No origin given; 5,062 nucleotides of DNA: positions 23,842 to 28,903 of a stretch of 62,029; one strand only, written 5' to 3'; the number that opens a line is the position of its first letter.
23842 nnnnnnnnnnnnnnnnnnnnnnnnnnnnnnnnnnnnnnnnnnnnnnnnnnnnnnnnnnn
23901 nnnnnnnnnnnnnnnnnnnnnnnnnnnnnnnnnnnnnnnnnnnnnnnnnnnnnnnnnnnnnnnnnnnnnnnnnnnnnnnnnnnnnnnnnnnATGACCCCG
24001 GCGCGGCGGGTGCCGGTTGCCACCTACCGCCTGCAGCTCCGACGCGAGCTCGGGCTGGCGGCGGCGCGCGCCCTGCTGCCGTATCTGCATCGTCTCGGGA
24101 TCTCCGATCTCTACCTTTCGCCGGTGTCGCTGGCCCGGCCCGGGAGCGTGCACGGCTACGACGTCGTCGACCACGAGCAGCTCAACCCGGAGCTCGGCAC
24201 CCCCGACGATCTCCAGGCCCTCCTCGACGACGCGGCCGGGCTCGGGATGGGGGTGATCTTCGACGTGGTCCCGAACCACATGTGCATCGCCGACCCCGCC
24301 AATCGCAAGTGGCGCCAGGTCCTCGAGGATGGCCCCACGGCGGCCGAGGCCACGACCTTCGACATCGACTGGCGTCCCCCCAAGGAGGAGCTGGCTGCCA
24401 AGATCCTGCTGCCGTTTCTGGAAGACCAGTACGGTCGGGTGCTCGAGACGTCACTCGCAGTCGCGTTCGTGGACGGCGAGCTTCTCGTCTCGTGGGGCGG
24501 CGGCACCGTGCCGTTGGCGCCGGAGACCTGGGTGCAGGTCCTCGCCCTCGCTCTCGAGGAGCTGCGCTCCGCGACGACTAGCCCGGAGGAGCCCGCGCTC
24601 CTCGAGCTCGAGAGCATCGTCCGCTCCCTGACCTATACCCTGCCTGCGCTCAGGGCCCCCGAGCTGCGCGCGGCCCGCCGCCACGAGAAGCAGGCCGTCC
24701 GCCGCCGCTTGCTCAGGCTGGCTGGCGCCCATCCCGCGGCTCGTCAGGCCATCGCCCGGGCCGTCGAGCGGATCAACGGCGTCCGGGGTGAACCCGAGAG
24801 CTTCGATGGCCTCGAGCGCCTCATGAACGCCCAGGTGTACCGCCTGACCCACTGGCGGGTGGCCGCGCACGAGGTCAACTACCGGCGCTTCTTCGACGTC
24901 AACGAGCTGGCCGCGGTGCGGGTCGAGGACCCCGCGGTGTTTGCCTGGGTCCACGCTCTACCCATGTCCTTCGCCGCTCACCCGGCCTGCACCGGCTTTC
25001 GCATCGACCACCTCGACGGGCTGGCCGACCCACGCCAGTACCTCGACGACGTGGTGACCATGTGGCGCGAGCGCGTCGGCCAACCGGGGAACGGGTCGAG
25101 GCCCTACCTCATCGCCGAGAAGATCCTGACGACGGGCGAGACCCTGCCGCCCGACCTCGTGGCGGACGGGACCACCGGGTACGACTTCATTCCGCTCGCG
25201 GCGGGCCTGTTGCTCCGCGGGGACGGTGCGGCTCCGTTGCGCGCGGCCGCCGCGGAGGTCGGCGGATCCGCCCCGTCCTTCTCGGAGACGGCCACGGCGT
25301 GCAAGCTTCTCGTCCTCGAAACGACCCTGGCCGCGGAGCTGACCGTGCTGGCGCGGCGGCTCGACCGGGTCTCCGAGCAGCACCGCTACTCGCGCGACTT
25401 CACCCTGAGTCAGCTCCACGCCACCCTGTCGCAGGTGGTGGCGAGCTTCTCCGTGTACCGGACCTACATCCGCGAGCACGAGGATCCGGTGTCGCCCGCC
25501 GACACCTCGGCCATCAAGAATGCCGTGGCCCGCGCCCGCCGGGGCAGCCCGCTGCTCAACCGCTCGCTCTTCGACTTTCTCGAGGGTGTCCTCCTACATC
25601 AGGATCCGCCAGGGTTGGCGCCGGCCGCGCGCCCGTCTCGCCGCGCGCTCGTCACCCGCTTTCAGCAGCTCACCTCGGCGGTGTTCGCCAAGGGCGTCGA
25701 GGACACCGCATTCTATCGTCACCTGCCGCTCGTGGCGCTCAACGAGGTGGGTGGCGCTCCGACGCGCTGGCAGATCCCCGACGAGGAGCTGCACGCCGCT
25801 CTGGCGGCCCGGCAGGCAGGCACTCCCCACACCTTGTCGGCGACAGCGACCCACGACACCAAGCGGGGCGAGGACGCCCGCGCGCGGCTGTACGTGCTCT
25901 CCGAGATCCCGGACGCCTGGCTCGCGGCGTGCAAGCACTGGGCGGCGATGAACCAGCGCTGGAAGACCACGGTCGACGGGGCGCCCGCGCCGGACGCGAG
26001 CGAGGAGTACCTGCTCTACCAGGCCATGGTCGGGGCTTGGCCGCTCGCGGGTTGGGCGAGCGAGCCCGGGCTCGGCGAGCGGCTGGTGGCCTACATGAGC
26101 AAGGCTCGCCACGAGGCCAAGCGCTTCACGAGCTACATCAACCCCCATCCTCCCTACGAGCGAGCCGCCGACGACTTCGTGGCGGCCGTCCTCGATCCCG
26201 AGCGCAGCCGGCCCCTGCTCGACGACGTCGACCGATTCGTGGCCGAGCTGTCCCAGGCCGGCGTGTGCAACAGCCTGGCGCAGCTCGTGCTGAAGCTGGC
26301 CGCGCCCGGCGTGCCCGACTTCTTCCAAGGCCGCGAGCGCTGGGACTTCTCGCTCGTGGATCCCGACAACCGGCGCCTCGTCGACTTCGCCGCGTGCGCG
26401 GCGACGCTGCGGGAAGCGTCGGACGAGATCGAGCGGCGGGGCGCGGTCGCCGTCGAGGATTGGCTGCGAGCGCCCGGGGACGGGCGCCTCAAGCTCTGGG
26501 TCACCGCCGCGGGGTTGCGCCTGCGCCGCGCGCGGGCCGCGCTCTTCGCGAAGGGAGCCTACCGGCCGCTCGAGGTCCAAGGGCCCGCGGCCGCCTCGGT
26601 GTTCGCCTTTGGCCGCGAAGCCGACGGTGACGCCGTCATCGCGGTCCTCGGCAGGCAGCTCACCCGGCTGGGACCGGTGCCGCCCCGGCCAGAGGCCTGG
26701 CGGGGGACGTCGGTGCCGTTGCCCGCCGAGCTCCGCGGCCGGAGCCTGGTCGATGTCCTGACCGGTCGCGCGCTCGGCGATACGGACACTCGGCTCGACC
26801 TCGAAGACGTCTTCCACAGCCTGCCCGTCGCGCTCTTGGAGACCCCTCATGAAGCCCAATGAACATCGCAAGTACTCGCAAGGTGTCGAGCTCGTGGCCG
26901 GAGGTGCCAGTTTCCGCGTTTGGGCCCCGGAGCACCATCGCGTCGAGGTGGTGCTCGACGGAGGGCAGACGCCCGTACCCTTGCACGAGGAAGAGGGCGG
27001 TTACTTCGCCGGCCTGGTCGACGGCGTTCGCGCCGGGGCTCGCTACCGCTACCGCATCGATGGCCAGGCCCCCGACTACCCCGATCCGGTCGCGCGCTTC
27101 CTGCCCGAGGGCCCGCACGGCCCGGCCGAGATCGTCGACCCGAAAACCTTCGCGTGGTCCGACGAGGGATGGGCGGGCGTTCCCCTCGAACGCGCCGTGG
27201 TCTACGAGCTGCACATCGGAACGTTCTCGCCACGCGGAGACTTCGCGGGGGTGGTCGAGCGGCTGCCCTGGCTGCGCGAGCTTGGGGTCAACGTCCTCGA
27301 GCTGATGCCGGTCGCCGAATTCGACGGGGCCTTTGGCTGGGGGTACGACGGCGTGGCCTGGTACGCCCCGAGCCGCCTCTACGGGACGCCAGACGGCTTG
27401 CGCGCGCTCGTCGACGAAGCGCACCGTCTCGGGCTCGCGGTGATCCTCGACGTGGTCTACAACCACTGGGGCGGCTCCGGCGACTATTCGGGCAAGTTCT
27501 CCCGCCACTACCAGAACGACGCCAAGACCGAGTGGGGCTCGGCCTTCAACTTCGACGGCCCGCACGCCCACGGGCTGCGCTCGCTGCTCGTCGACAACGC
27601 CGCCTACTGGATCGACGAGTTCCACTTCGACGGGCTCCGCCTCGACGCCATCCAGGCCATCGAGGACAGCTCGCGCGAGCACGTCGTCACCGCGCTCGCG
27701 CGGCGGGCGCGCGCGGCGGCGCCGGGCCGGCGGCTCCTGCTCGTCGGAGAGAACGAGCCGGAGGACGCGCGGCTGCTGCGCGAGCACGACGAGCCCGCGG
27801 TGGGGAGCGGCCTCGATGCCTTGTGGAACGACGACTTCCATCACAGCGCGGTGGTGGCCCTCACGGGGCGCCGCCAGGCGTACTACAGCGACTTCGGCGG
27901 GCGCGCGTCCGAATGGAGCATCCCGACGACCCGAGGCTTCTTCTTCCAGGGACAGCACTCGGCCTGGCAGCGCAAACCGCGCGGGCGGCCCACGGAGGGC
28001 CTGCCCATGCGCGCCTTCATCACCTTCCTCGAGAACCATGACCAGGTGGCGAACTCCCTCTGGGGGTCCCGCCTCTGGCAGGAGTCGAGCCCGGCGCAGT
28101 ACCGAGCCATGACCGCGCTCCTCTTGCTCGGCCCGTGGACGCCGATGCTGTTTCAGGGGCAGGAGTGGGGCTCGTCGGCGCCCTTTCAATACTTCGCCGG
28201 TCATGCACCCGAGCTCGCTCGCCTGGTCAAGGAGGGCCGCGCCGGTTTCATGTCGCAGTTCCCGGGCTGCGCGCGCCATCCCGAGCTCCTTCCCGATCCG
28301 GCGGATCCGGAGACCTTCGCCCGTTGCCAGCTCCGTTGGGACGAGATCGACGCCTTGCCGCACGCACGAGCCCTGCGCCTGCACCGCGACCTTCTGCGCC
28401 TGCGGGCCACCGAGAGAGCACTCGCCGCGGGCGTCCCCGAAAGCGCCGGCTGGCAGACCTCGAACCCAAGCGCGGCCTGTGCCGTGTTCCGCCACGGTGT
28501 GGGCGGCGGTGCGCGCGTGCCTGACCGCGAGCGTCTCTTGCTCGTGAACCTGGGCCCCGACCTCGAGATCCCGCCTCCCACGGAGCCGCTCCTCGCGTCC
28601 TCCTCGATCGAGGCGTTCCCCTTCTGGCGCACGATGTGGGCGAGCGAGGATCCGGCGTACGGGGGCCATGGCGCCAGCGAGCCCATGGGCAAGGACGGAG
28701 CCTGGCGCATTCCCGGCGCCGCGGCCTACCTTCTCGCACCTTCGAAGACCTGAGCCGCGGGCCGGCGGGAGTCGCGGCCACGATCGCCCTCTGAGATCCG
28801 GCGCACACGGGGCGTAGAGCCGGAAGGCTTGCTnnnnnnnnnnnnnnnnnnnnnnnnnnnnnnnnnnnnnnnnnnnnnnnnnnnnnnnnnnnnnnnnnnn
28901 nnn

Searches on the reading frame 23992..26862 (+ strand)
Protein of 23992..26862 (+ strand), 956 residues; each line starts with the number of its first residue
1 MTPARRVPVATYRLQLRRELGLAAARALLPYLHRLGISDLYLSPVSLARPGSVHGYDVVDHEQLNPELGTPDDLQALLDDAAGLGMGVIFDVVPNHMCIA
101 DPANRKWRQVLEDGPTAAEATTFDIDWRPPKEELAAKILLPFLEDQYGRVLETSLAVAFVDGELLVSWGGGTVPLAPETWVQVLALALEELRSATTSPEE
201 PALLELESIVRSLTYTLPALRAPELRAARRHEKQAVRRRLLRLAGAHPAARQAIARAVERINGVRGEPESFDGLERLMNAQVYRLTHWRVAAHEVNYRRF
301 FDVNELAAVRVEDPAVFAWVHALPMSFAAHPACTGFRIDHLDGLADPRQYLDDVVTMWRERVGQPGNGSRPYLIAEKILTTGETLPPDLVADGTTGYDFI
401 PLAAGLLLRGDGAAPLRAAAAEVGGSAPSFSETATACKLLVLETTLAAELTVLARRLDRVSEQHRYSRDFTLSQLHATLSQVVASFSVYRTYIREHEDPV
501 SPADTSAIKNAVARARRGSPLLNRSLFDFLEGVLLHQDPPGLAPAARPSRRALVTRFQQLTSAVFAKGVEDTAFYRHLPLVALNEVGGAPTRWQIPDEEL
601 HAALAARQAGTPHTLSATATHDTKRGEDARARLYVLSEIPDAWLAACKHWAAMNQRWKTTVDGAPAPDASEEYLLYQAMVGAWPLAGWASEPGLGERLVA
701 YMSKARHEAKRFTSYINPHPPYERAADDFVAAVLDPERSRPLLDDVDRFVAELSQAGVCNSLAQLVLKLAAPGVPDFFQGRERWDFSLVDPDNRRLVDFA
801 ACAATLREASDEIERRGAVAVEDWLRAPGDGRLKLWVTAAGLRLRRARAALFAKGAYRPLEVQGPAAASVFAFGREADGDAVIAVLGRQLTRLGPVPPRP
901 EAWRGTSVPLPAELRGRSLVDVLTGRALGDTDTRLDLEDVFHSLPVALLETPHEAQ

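Call 11: search_protein_families(library=pfam, proteins=[window:23992-26862:+])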
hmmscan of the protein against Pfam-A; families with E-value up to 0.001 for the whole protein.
window:23992-26862:+ (956 aa): 1 family
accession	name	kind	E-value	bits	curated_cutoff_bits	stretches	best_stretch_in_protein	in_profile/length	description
PF00128.31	Alpha-amylase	-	7.1e-18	65.5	22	1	29-99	25-94/446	Alpha amylase, catalytic domain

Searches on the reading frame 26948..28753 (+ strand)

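Call 42: search_protein_families(library=pfam, proteins=[window:26948-28753:+])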
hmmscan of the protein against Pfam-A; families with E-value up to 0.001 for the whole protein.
window:26948-28753:+ (601 aa): 2 families
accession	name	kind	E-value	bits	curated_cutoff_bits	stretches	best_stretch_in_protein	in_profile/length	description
PF00128.31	Alpha-amylase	-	1.4e-22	81.1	22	1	65-191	4-108/446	Alpha amylase, catalytic domain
PF11941.14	DUF3459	-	0.00013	22.7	22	1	478-573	1-77/90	Domain of unknown function (DUF3459)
